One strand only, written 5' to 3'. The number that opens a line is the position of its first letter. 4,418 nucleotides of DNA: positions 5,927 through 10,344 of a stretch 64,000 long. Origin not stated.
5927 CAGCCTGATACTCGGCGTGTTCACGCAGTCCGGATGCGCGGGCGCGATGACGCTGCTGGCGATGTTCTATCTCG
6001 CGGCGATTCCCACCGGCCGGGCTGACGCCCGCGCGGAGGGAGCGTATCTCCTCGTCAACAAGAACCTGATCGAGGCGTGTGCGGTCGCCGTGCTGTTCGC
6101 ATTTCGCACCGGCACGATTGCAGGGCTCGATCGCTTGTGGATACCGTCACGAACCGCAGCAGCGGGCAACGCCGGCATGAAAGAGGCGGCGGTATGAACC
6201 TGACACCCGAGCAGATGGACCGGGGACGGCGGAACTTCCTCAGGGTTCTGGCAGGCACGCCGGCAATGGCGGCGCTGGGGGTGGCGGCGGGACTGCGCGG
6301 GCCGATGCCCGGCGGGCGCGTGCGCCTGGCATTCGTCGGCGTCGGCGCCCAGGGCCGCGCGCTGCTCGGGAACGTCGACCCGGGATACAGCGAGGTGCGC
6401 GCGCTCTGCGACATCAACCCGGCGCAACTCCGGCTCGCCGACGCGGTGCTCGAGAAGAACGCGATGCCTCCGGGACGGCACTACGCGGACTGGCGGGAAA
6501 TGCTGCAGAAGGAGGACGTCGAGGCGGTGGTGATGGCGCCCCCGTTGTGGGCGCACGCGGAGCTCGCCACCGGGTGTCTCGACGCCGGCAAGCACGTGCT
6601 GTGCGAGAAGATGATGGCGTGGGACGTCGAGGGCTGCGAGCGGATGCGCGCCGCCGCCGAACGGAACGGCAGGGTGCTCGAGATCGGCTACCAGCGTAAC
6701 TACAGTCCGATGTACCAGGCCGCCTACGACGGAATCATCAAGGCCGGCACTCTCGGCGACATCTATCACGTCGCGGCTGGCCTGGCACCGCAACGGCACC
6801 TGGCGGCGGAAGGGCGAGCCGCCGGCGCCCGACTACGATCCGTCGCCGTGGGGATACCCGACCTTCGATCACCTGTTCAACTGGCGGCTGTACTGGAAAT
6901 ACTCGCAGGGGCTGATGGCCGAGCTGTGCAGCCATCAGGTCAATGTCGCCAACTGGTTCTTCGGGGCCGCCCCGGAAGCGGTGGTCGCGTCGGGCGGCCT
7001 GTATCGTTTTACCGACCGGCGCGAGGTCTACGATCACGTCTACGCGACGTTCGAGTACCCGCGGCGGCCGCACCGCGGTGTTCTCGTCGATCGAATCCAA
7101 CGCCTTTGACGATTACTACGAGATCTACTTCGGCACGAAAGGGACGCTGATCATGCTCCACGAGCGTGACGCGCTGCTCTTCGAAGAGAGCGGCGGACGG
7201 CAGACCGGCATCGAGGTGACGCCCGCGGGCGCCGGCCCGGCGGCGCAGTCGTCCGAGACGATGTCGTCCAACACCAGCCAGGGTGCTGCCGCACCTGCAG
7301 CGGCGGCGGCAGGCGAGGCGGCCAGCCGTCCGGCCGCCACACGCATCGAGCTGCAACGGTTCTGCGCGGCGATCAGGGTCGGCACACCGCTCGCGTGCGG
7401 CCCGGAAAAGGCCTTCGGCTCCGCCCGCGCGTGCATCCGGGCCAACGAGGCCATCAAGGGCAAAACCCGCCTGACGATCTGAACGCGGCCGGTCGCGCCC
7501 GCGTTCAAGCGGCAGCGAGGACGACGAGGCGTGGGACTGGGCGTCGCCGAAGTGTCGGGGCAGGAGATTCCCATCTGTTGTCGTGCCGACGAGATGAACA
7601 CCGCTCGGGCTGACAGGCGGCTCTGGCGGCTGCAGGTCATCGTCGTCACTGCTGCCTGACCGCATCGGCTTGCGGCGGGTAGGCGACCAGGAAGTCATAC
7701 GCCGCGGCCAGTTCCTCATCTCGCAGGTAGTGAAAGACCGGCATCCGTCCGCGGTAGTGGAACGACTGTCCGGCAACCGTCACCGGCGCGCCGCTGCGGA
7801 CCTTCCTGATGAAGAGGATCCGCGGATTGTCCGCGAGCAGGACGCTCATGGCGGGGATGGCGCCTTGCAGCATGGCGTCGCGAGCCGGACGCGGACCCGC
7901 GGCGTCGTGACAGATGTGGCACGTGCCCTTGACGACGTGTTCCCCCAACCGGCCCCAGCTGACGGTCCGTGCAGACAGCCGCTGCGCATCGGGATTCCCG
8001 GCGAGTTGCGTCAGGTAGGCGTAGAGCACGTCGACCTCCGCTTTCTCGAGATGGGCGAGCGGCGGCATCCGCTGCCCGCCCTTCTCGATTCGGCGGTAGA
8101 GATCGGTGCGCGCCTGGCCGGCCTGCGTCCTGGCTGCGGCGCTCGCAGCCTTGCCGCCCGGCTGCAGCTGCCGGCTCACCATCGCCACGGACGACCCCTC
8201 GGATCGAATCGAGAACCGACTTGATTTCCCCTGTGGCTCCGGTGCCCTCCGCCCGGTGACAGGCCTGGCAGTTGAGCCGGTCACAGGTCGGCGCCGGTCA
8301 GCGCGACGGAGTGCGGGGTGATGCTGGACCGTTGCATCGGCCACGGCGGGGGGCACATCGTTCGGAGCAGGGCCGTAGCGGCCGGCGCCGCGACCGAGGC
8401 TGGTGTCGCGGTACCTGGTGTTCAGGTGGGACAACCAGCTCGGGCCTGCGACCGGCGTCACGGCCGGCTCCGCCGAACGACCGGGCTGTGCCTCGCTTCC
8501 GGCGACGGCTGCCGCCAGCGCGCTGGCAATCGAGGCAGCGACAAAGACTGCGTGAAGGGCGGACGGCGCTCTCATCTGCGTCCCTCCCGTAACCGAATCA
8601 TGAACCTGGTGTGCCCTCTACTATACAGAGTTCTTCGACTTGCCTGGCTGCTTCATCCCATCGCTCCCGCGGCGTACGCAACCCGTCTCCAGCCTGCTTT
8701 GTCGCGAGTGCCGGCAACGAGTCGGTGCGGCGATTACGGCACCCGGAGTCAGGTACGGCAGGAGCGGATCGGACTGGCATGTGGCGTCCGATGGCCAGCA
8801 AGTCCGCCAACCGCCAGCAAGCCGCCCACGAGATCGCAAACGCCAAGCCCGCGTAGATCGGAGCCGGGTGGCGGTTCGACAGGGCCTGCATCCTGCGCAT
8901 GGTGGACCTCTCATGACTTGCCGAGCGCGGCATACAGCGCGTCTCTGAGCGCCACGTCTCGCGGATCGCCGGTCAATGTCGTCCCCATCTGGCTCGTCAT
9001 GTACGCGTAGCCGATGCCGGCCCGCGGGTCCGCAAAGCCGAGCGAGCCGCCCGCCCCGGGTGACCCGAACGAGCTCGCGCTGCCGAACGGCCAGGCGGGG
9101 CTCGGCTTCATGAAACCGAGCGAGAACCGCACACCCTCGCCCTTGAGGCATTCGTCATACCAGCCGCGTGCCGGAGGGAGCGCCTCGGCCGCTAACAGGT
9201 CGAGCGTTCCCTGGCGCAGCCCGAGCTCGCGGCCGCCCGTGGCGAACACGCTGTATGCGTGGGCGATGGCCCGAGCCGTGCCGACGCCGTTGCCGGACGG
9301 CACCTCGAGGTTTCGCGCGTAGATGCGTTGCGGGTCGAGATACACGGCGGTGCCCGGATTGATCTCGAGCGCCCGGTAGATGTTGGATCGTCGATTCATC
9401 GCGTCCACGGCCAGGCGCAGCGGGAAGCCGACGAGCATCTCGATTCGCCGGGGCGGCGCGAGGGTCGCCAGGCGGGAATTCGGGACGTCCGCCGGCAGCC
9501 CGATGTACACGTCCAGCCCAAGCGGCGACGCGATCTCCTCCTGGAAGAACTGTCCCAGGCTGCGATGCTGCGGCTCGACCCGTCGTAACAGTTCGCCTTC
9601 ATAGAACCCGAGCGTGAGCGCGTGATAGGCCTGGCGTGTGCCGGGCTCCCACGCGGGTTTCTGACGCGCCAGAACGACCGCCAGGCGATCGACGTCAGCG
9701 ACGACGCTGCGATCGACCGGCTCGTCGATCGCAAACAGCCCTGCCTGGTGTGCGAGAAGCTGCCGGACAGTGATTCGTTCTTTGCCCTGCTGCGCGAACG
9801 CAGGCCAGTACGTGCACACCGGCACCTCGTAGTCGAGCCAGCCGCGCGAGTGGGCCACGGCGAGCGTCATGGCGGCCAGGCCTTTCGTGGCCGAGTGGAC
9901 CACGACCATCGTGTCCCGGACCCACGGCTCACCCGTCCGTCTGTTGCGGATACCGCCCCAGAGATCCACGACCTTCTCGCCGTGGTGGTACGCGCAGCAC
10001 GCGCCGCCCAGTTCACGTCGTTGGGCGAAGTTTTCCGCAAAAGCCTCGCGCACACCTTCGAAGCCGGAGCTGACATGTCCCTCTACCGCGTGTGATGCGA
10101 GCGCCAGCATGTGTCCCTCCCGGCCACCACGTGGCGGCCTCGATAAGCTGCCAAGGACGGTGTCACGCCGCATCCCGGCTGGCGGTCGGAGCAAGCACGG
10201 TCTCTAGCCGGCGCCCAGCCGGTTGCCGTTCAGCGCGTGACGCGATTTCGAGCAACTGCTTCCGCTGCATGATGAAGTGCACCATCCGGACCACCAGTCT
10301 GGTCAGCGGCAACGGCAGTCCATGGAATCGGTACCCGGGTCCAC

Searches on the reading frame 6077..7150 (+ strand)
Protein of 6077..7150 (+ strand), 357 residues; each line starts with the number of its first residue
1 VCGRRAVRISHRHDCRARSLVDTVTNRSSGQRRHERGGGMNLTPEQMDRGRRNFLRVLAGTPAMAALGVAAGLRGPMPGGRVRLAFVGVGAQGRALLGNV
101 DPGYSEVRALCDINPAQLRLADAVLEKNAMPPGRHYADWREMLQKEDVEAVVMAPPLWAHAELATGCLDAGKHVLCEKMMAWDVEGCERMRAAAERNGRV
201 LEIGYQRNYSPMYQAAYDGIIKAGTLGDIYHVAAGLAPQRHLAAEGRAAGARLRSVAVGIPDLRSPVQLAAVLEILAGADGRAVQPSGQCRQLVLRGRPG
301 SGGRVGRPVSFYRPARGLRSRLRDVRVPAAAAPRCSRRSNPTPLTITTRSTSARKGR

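Call 25: search_protein_families(library=pfam, proteins=[window:6077-7150:+], max_evalue=0.001)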
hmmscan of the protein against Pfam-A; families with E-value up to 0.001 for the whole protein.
window:6077-7150:+ (357 aa): 1 family
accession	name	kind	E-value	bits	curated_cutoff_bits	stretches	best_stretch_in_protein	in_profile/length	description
PF01408.29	GFO_IDH_MocA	-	3.7e-16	60.3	24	1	83-205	2-120/120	Oxidoreductase family, NAD-binding Rossmann fold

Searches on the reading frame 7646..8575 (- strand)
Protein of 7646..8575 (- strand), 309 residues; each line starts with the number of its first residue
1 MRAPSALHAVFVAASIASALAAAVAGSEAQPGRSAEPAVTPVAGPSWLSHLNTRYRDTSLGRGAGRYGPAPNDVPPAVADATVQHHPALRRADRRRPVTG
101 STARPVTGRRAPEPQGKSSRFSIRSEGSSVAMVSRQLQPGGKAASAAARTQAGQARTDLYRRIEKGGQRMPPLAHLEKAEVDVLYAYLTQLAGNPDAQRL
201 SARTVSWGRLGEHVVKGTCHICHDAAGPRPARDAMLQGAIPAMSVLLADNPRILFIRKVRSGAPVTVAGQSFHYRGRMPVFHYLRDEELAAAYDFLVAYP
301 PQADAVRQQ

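Call 24: search_protein_families(library=pfam, proteins=[window:7646-8575:-], max_evalue=0.001)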
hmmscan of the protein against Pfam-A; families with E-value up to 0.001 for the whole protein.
window:7646-8575:- (309 aa): 1 family
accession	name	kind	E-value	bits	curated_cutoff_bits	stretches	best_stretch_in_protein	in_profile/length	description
PF13442.11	Cytochrome_CBB3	-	6.2e-07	30.1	27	0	210-296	5-68/68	Cytochrome C oxidase, cbb3-type, subunit III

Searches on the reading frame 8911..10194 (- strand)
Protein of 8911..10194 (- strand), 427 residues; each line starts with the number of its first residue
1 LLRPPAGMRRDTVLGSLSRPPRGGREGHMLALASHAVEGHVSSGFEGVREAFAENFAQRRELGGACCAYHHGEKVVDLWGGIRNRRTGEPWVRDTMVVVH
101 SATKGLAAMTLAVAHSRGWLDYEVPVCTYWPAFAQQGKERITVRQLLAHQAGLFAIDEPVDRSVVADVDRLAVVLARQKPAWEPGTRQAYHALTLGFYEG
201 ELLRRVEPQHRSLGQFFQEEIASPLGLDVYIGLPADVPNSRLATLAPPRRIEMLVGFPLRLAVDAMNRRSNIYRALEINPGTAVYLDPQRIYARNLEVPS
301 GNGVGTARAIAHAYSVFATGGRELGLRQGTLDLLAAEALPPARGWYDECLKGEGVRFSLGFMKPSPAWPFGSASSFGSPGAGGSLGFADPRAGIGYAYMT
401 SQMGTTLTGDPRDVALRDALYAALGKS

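Call 24: search_protein_families(library=pfam, proteins=[window:8911-10194:-], max_evalue=0.001)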
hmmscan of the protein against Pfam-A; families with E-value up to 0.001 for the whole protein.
window:8911-10194:- (427 aa): 1 family
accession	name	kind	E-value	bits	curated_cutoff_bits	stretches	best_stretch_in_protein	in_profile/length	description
PF00144.29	Beta-lactamase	-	5.3e-50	170.9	27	1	51-418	4-326/329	Beta-lactamase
